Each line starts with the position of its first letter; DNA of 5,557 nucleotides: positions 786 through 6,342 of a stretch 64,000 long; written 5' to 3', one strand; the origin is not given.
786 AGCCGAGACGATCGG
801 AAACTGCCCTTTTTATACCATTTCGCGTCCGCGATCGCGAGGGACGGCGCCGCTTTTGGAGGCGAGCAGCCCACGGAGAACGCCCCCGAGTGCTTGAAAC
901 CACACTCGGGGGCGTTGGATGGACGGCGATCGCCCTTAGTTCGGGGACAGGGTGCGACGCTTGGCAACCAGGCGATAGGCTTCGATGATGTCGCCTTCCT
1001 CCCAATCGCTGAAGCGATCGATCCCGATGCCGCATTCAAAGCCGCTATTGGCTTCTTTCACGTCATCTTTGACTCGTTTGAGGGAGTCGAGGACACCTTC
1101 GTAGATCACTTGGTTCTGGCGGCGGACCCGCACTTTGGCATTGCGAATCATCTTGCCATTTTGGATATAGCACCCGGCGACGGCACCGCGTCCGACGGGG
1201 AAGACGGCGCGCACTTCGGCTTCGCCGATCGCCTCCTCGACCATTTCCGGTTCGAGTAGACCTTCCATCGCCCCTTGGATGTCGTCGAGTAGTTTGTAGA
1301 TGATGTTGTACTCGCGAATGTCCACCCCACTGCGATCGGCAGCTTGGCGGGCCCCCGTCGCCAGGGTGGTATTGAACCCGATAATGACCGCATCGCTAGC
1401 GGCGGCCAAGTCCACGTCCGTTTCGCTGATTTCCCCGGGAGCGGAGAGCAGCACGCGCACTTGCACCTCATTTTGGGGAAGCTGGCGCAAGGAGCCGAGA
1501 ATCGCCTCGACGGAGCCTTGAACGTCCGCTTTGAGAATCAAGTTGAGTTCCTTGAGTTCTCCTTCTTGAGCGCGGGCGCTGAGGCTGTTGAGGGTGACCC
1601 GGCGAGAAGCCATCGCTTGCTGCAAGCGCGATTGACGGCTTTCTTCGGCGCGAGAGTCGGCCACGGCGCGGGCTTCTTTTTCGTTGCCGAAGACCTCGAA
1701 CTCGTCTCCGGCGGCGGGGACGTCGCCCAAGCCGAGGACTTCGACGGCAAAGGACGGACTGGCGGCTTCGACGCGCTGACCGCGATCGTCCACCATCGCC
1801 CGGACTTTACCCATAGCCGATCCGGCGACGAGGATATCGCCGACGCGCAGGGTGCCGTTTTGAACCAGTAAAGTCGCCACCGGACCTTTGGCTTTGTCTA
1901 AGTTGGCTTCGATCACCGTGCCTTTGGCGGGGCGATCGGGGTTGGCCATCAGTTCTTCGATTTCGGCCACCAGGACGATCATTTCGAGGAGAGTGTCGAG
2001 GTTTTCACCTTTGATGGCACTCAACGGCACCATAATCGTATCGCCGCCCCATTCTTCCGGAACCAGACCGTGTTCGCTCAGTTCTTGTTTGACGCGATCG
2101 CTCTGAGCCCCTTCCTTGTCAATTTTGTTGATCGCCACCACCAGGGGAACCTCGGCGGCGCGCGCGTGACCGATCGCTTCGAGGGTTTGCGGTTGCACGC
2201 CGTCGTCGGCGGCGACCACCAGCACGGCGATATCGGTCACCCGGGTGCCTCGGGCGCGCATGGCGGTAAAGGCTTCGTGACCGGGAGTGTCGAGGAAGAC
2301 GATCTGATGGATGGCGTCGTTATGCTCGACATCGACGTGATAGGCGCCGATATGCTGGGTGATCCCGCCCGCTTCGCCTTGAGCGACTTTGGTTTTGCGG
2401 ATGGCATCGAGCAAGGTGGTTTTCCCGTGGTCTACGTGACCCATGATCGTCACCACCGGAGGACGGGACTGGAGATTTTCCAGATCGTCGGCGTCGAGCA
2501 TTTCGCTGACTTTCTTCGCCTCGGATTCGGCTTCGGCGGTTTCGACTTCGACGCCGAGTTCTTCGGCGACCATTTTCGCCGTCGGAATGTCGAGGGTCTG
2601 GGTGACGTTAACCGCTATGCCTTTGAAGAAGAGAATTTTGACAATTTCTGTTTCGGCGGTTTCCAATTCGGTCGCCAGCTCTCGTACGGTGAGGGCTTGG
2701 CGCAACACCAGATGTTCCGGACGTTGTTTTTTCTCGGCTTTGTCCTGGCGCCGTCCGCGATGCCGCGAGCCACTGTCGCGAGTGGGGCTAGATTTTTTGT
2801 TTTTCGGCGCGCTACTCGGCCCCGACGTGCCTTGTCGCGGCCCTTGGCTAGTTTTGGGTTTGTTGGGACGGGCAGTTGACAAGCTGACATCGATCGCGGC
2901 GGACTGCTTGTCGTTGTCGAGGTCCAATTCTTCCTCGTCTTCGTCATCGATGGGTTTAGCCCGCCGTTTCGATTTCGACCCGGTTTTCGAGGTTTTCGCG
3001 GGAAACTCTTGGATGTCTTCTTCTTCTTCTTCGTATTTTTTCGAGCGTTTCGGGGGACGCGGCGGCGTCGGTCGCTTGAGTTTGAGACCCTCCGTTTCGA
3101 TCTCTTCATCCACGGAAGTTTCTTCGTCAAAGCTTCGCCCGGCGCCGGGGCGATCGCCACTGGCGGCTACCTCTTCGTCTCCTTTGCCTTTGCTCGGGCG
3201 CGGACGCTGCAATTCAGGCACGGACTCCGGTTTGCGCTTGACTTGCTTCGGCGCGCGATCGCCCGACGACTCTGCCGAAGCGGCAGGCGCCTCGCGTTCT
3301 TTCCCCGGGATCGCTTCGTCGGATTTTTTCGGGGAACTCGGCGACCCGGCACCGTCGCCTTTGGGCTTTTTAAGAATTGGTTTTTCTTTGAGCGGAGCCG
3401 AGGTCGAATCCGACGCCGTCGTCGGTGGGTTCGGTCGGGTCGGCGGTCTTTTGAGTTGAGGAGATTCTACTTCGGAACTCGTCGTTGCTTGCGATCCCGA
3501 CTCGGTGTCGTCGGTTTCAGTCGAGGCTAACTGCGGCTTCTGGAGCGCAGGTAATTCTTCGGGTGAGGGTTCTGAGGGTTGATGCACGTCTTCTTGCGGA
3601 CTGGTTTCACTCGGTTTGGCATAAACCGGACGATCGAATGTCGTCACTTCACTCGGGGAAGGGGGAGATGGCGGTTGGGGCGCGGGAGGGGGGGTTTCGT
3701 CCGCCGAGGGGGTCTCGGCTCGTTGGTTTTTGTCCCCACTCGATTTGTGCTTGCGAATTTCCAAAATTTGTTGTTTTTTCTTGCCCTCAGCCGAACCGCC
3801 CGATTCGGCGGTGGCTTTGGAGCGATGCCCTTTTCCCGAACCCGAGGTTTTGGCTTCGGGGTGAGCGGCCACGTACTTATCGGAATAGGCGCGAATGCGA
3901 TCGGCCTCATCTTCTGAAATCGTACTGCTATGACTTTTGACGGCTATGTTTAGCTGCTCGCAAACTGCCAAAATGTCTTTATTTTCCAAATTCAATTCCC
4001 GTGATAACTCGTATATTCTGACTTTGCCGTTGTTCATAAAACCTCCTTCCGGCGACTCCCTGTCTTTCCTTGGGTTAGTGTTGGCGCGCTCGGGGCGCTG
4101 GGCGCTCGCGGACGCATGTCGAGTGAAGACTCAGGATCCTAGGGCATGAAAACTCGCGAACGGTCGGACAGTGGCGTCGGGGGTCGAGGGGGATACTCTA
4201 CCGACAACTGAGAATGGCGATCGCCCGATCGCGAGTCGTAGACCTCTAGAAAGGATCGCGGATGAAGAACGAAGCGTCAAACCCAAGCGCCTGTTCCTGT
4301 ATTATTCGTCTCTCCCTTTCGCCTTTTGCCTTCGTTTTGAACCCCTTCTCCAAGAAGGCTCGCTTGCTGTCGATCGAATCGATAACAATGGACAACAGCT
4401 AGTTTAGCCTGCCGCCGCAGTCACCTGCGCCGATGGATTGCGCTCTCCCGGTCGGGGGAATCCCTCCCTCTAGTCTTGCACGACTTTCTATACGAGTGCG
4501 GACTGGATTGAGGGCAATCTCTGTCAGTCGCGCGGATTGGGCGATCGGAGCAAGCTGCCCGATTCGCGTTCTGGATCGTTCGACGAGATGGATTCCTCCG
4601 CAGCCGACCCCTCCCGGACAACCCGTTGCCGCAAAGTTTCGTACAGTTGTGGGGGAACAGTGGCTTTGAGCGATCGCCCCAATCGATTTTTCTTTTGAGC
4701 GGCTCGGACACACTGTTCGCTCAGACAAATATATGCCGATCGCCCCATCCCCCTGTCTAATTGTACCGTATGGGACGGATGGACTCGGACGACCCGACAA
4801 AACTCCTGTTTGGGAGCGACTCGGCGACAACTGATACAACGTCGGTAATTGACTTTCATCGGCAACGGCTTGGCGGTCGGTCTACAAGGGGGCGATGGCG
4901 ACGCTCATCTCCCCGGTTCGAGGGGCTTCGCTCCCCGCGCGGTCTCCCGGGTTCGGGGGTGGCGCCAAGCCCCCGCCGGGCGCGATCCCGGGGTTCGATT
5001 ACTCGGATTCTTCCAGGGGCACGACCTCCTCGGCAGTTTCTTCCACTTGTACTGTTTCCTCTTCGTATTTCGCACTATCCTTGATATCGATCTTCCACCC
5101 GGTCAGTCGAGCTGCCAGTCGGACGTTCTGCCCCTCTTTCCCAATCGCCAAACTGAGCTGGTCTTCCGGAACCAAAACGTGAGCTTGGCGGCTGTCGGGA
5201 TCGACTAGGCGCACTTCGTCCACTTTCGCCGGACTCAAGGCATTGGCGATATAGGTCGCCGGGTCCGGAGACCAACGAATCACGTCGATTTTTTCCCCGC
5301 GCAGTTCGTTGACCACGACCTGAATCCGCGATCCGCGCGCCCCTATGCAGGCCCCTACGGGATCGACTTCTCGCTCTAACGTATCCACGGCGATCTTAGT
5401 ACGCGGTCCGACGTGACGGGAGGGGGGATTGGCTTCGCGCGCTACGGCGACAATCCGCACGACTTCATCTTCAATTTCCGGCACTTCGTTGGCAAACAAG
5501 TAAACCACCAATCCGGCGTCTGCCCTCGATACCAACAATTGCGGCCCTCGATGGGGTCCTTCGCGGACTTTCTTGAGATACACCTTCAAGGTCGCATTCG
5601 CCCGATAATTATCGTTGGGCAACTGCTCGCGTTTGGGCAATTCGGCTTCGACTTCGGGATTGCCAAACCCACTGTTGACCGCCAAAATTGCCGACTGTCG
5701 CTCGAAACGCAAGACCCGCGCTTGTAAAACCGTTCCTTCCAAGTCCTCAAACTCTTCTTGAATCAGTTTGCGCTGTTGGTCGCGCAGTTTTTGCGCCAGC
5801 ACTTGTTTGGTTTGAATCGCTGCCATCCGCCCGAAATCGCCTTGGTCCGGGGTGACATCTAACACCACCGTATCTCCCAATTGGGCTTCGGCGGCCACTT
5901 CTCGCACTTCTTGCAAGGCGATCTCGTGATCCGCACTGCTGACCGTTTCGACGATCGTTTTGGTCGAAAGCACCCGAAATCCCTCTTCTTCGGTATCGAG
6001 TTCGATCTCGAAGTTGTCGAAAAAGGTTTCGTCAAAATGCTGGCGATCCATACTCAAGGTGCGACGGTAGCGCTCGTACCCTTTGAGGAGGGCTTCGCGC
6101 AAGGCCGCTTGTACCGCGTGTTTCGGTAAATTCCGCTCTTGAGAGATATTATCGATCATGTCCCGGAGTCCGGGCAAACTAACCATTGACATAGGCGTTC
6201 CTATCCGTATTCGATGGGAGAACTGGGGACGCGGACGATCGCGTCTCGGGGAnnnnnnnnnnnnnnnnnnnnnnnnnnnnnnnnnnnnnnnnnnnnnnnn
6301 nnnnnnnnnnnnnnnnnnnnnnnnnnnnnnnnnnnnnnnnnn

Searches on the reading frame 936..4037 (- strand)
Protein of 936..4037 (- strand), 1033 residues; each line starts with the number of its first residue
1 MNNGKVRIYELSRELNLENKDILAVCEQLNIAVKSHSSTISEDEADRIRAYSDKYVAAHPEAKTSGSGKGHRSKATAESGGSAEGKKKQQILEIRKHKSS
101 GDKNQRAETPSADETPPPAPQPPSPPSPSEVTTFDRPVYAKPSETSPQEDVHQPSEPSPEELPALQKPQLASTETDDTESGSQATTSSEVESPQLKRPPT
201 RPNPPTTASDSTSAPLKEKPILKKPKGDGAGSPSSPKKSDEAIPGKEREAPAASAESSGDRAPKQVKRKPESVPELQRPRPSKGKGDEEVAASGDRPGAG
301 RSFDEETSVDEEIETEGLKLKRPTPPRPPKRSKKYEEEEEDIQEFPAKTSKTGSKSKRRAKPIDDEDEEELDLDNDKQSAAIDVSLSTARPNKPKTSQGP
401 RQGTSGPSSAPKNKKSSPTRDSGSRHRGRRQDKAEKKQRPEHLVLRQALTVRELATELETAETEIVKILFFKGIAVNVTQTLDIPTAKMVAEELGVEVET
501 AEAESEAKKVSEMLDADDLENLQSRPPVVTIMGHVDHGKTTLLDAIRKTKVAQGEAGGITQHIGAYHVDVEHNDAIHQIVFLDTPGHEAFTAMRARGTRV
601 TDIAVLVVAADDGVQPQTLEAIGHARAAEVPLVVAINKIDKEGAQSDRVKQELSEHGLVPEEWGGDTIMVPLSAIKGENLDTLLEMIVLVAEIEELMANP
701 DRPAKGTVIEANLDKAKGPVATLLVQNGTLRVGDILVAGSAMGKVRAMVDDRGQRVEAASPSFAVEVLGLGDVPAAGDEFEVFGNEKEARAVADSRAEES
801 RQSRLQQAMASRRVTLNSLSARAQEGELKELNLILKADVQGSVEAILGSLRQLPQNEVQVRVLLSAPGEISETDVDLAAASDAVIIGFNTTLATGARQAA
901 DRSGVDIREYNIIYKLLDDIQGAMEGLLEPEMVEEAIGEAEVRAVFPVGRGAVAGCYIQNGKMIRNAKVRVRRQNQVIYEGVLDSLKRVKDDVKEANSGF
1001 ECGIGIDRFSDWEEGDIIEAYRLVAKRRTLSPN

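Call 10: search_protein_families(library=pfam, proteins=[window:936-4037:-], max_evalue=0.01)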
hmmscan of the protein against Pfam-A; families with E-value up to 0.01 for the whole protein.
window:936-4037:- (1033 aa): 10 families
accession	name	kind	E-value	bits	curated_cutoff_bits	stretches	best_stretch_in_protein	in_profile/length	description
PF11987.13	IF-2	-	8e-40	135.9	27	1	807-921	3-117/117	Translation-initiation factor 2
PF00009.33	GTP_EFTU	-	2.4e-36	125.5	26.5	1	529-689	6-184/188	Elongation factor Tu GTP binding domain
PF22042.2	EF-G_D2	-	1.8e-30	105.3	27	1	703-782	1-83/84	Elongation factor G domain 2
PF04760.21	IF2_N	-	9.7e-27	93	25.3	2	4-51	2-49/53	Translation initiation factor IF-2, N-terminal region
PF01926.29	MMR_HSR1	-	1.2e-09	38.8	21.9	1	529-638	2-113/113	50S ribosome-binding GTPase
PF03144.31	GTP_EFTU_D2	-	1.2e-06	29.3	30.3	1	951-1006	1-58/73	Elongation factor Tu domain 2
PF00025.27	Arf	-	0.0003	20.7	22.3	1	530-687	18-170/174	ADP-ribosylation factor family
PF08477.19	Roc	-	0.00099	19.8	27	1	529-640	2-119/119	Ras of Complex, Roc, domain of DAPkinase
PF00071.28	Ras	-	0.001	19.1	21.6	1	530-687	3-156/162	Ras family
PF03193.22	RsgA_GTPase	-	0.0016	18.7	30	0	602-664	24-83/174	RsgA GTPase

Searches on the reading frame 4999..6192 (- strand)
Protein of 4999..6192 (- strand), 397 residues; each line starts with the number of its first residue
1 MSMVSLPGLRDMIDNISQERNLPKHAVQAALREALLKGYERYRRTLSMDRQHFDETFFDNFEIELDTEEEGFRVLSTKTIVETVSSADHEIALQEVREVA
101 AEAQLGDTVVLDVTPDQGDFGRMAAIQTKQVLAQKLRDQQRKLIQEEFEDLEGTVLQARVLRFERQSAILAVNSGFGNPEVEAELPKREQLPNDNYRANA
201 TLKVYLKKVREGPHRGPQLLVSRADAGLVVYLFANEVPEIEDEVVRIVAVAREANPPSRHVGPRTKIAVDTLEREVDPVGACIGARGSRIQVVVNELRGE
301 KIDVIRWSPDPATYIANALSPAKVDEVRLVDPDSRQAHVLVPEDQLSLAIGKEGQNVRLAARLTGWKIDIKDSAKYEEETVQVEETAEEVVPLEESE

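Call 10: search_protein_families(library=pfam, proteins=[window:4999-6192:-], max_evalue=0.01)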
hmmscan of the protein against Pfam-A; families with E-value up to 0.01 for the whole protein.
window:4999-6192:- (397 aa): 5 families
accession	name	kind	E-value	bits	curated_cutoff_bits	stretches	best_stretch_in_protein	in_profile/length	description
PF13184.12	KH_5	-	2.6e-28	98.4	27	1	262-328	2-68/69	NusA-like KH domain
PF08529.16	NusA_N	-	7e-28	97.7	23.8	1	10-142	3-119/119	NusA N-terminal domain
PF00013.35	KH_1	-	2.9e-06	27.4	21.5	1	338-390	3-57/66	KH domain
PF23095.1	KH_NusA_C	-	8.8e-05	22.9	34.2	1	343-372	7-36/59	Transcription termination/antitermination protein NusA, KH domain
PF07650.23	KH_2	-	0.00085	19.5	22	0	314-361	5-51/78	KH domain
